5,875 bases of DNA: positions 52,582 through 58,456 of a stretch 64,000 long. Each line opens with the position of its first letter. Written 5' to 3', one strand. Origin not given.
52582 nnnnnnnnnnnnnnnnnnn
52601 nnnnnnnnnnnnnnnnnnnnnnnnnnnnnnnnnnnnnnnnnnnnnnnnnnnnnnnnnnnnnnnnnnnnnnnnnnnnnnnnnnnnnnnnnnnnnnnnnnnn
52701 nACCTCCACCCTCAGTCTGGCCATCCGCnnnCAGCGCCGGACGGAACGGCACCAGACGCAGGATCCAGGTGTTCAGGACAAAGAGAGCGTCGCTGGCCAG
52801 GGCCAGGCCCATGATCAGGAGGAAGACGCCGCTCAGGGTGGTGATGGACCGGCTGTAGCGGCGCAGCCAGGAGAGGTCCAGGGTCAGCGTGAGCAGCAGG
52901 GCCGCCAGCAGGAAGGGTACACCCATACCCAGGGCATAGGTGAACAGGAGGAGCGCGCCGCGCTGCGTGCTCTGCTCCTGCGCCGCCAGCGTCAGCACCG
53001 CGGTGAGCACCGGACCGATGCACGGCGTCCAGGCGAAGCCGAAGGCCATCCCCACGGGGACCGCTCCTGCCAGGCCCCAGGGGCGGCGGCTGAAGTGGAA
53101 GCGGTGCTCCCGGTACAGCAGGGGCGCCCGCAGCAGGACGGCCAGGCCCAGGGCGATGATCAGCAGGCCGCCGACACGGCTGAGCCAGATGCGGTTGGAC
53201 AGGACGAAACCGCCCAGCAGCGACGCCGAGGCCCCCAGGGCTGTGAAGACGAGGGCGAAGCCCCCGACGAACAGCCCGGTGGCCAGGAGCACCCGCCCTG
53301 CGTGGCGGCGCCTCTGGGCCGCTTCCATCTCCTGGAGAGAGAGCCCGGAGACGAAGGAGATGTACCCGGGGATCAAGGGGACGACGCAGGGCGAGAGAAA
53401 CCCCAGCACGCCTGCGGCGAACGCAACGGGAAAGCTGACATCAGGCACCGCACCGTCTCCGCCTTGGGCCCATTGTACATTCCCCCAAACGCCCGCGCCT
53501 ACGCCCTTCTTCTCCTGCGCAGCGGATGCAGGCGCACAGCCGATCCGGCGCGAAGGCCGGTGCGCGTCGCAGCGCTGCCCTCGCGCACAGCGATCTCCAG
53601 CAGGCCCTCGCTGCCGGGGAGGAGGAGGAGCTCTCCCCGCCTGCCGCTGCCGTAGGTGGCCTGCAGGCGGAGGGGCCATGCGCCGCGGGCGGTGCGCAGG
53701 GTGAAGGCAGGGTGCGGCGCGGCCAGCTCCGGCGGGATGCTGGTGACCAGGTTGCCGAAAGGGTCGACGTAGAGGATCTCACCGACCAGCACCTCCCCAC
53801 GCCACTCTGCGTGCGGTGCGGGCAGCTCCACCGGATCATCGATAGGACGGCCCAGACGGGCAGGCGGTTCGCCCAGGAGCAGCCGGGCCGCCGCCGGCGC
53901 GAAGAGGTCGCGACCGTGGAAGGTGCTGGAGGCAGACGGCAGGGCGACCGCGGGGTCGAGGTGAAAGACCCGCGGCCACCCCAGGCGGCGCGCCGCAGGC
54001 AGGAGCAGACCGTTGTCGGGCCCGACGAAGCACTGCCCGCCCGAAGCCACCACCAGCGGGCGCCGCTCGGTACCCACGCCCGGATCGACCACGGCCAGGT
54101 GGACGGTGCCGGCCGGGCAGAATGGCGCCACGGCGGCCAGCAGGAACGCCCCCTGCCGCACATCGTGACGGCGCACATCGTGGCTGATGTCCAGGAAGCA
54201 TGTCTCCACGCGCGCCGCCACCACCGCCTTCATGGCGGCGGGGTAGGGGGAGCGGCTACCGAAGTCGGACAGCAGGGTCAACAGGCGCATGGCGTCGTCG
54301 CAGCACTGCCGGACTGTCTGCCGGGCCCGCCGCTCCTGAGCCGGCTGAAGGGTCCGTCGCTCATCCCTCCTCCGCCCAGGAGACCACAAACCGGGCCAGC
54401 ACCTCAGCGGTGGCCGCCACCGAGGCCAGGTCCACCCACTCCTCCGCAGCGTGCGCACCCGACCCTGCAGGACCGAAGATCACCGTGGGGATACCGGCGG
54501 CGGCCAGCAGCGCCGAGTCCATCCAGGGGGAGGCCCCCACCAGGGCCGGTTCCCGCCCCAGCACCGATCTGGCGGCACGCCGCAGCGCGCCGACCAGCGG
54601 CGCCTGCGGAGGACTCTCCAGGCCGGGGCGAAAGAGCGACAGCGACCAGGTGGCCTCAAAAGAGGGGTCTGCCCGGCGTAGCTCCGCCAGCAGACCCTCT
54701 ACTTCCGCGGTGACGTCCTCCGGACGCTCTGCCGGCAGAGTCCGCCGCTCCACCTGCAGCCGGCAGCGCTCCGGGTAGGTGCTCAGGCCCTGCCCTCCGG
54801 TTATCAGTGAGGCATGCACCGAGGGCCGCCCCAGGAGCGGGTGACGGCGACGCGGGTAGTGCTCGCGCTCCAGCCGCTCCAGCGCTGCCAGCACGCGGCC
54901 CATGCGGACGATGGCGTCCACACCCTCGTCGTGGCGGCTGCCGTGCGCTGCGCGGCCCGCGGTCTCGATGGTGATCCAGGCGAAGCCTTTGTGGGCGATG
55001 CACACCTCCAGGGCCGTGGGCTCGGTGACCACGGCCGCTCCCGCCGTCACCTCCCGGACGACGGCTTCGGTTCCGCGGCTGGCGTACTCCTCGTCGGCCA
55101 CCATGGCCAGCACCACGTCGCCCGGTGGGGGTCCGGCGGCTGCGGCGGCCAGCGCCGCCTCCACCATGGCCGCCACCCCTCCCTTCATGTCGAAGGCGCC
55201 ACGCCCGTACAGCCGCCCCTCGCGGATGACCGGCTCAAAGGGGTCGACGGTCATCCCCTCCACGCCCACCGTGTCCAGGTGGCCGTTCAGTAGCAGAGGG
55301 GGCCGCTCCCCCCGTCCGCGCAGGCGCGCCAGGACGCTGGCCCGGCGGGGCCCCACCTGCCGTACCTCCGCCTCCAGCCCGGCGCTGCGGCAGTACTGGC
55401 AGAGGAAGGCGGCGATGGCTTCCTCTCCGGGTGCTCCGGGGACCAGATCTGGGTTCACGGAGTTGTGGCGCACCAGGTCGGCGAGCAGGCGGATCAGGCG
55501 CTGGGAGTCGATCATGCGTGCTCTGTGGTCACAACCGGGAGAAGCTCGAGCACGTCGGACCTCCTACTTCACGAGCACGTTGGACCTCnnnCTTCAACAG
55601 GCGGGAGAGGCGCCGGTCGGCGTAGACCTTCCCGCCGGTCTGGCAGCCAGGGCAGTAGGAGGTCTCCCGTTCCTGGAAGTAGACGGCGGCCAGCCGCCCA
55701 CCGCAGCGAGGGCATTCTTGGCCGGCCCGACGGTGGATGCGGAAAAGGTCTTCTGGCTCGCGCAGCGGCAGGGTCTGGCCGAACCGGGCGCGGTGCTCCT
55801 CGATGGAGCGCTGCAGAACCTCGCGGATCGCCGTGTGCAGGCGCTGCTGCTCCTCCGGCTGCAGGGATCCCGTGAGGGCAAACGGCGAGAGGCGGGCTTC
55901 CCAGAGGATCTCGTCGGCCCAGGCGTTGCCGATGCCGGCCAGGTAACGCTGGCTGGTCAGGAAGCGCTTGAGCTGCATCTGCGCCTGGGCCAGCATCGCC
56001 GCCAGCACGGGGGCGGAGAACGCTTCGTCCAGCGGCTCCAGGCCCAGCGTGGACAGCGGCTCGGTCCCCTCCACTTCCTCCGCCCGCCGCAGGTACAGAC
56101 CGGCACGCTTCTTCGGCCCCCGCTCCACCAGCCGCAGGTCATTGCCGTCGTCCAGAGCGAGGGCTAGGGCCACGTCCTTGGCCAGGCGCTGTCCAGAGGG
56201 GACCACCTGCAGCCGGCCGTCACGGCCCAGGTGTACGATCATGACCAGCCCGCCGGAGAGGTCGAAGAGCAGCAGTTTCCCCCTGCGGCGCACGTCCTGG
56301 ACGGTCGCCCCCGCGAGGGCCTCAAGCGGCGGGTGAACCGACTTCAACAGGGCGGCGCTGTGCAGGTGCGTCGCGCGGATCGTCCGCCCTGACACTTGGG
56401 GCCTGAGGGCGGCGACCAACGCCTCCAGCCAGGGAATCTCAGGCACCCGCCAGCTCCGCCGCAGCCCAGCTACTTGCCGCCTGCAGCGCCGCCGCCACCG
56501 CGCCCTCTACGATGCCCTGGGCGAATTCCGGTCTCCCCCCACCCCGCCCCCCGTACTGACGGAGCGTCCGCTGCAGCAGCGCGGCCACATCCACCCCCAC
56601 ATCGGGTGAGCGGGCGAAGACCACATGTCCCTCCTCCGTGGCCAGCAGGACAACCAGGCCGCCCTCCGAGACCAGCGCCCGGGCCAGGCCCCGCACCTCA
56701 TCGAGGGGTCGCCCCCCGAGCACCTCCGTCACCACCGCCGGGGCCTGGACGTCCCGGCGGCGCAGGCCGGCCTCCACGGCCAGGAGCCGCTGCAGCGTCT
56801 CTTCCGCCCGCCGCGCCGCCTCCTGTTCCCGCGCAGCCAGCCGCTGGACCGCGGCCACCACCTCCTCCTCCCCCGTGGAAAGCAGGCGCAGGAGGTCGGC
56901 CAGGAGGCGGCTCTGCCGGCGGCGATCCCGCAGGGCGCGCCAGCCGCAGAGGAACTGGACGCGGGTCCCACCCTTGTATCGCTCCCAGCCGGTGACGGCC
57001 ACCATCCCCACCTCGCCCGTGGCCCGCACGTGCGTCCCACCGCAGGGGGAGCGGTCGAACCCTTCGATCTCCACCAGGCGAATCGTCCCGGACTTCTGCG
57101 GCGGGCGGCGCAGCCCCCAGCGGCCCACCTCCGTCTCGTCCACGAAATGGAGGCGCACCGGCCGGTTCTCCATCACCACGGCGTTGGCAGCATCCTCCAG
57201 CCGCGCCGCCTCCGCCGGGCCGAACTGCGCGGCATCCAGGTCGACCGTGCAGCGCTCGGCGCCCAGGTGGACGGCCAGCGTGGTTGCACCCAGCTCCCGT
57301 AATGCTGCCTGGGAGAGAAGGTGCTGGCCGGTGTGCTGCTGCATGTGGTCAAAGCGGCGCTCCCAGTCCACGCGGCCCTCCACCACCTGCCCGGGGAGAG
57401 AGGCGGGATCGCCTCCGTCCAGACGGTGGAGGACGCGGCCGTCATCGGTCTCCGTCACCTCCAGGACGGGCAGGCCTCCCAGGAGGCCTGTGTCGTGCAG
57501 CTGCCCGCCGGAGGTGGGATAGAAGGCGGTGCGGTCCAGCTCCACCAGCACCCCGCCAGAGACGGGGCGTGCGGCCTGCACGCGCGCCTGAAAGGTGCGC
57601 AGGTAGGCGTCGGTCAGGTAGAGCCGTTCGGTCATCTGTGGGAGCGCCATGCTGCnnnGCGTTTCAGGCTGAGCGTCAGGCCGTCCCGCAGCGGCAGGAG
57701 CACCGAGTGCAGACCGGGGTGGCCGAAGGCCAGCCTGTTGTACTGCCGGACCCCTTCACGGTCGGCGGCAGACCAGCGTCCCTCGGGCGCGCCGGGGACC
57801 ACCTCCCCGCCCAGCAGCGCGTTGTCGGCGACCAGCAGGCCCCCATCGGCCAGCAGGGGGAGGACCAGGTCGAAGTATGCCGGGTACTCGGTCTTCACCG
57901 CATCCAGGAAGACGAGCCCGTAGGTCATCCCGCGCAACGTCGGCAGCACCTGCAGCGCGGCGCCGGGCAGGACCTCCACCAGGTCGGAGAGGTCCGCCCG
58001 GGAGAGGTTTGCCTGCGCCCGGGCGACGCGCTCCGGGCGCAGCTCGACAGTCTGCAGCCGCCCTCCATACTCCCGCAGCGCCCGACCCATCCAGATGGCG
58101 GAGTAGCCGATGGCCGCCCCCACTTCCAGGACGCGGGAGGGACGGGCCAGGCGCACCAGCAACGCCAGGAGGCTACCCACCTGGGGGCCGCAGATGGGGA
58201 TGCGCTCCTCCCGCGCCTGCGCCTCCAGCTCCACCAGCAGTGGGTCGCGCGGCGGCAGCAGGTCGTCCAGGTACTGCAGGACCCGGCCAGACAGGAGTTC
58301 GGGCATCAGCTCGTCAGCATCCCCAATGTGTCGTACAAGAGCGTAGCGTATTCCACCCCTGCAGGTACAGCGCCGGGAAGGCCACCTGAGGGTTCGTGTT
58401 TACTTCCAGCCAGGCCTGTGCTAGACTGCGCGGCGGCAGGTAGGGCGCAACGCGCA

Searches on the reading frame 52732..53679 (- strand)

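Call 32: search_protein_families(library=pfam, proteins=[window:52732-53679:-], max_evalue=0.001)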
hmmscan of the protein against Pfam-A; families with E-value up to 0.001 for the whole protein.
window:52732-53679:- (316 aa): 2 families
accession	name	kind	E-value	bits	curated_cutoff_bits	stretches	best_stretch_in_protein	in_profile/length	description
PF02683.22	DsbD_TM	-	7.3e-16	58.6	27.1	1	85-296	7-216/219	Cytochrome C biogenesis protein transmembrane domain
PF13386.12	DsbD_2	-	5e-07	30.2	24.9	1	86-292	2-198/199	Cytochrome C biogenesis protein transmembrane region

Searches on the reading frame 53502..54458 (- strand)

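Call 32: search_protein_families(library=pfam, proteins=[window:53502-54458:-], max_evalue=0.001)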
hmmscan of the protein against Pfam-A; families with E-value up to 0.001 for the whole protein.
window:53502-54458:- (319 aa): 2 families
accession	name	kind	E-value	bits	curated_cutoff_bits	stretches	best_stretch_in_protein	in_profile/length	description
PF01887.21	SAM_HAT_N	-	1.2e-46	158.5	26.3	1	60-203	1-145/145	SAM hydroxide adenosyltransferase N-terminal domain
PF20257.3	SAM_HAT_C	-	3.3e-19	69.4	25.5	1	226-309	1-84/84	SAM hydroxide adenosyltransferase C-terminal domain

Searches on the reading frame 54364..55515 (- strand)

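Call 32: search_protein_families(library=pfam, proteins=[window:54364-55515:-], max_evalue=0.001)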
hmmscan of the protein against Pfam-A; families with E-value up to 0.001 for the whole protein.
window:54364-55515:- (384 aa): 4 families
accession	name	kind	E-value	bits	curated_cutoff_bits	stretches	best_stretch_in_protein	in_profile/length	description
PF01546.33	Peptidase_M20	-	7.4e-35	121.2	24.6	1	75-377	1-204/206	Peptidase family M20/M25/M40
PF07687.19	M20_dimer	-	3.9e-17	62.6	21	1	173-279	1-102/107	Peptidase dimerisation domain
PF04389.22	Peptidase_M28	-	8.4e-09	35.9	21.3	1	61-154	2-78/193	Peptidase family M28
PF05343.19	Peptidase_M42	-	0.00011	21.8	23.2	0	100-168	126-192/292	M42 glutamyl aminopeptidase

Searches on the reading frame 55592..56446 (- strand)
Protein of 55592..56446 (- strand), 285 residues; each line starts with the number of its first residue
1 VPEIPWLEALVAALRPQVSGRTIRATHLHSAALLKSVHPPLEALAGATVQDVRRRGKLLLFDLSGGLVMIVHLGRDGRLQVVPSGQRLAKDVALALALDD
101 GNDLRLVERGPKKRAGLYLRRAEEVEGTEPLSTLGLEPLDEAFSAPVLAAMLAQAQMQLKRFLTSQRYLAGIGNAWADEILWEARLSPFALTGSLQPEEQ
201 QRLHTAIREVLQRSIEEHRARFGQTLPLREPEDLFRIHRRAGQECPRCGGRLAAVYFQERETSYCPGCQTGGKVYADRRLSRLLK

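Call 32: search_protein_families(library=pfam, proteins=[window:55592-56446:-], max_evalue=0.001)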
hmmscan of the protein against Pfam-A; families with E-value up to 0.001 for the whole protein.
window:55592-56446:- (285 aa): 4 families
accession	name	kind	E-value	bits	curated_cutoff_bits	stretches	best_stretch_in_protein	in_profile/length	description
PF06831.19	H2TH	-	2.9e-21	75.7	34.7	1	134-217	1-84/93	Formamidopyrimidine-DNA glycosylase H2TH domain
PF01149.29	Fapy_DNA_glyco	-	7.7e-19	68.9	25.5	1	1-107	1-109/117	Formamidopyrimidine-DNA glycosylase N-terminal domain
PF06827.20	zf-FPG_IleRS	-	9.6e-05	22.6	21.3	1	242-270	1-29/30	Zinc finger found in FPG and IleRS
PF13453.11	Zn_ribbon_TFIIB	-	0.00049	19.9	22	1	245-268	2-25/41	Transcription factor zinc-finger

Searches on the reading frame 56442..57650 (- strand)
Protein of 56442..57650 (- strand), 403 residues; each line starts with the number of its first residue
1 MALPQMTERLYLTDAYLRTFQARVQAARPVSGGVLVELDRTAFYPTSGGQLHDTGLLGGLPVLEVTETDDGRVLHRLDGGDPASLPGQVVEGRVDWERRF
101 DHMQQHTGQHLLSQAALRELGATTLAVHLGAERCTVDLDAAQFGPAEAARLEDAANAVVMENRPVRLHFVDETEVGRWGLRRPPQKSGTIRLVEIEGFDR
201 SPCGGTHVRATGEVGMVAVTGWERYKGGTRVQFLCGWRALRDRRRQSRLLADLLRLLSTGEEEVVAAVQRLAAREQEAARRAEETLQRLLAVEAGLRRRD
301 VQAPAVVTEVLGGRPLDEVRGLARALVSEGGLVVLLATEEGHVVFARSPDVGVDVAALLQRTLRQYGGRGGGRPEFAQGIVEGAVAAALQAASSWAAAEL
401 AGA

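Call 32: search_protein_families(library=pfam, proteins=[window:56442-57650:-], max_evalue=0.001)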
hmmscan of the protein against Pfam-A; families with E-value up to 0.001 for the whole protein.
window:56442-57650:- (403 aa): 3 families
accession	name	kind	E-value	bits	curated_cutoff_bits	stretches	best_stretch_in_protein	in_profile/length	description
PF07973.19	tRNA_SAD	-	3.2e-10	40.2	24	1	190-231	1-43/44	Threonyl and Alanyl tRNA synthetase second additional domain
PF02272.25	DHHA1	-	2e-08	35.1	25.9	1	317-397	16-101/102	DHHA1 domain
PF01411.24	tRNA-synt_2c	-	8.8e-06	25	30.3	1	27-98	479-552/552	tRNA synthetases class II (A)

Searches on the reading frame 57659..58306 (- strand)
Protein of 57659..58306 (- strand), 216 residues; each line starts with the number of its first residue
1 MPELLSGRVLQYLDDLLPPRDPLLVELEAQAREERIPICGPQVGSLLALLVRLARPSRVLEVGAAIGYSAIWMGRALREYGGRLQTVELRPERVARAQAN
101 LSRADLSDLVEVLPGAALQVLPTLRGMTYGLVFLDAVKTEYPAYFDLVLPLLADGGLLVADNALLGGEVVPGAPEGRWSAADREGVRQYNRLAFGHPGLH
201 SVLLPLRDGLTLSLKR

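Call 32: search_protein_families(library=pfam, proteins=[window:57659-58306:-], max_evalue=0.001)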
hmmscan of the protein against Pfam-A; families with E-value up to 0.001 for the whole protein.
window:57659-58306:- (216 aa): 3 families
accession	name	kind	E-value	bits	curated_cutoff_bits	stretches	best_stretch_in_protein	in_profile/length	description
PF01596.23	Methyltransf_3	-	3.3e-26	92.3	22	1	39-215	28-203/204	O-methyltransferase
PF13578.12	Methyltransf_24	-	7.2e-15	56.2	26.3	1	60-162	1-104/105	Methyltransferase domain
PF01135.25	PCMT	-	5e-05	23.6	20.3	1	41-109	59-126/210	Protein-L-isoaspartate(D-aspartate) O-methyltransferase (PCMT)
